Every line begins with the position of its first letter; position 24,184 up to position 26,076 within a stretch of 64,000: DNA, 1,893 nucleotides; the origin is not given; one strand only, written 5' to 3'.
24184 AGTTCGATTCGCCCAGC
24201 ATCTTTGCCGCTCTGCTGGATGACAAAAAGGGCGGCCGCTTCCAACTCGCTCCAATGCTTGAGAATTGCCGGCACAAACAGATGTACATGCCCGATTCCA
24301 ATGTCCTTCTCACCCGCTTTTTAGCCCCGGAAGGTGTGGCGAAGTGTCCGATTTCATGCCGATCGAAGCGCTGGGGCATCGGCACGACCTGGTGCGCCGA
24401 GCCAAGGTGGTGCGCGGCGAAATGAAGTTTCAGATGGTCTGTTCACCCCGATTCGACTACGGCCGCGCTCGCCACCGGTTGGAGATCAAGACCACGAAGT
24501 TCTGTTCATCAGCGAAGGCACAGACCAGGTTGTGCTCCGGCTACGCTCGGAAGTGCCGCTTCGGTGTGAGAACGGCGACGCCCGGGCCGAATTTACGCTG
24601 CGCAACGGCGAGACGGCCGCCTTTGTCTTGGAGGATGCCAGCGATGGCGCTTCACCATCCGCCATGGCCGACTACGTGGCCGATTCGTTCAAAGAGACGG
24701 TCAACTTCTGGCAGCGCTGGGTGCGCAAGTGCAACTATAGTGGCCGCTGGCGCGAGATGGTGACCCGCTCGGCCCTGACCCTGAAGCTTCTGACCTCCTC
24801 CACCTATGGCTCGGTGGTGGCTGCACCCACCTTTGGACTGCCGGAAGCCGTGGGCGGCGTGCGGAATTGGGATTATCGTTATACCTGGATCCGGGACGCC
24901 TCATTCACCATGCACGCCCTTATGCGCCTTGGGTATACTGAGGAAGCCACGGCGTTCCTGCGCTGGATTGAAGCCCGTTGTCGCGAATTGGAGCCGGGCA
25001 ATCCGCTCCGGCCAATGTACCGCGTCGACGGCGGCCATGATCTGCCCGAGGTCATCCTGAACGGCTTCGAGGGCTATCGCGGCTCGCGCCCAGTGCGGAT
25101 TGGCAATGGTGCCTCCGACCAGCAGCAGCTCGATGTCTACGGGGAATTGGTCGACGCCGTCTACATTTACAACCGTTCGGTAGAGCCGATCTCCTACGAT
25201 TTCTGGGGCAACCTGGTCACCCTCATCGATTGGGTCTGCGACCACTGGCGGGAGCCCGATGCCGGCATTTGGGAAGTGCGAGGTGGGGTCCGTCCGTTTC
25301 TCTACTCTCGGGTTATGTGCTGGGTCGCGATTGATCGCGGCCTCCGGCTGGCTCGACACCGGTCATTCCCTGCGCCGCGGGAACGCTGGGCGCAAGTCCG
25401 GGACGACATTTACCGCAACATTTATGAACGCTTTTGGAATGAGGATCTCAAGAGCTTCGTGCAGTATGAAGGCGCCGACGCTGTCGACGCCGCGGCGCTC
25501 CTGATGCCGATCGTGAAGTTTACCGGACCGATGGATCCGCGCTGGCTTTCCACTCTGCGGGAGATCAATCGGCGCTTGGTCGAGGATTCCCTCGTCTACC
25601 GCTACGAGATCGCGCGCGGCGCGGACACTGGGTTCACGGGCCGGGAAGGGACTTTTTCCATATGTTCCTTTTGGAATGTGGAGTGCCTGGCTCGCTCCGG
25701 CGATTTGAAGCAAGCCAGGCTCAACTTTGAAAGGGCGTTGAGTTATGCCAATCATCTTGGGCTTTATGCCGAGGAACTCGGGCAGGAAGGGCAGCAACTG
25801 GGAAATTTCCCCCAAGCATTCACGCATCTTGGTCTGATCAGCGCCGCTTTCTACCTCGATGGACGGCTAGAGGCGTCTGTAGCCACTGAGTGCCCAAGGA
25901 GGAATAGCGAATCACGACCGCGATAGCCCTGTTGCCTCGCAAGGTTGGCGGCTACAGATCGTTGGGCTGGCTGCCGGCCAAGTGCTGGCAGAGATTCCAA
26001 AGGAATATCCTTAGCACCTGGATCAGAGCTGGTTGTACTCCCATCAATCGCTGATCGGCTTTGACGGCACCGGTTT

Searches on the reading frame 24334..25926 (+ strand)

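Call 81: search_protein_families(library=pfam, proteins=[window:24334-25926:+], max_evalue=0.001)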
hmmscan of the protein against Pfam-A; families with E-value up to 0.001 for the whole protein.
window:24334-25926:+ (530 aa): 1 family
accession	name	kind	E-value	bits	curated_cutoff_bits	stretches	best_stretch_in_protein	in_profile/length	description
PF00723.27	Glyco_hydro_15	-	2.6e-68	231.3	22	2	139-454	3-331/427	Glycosyl hydrolases family 15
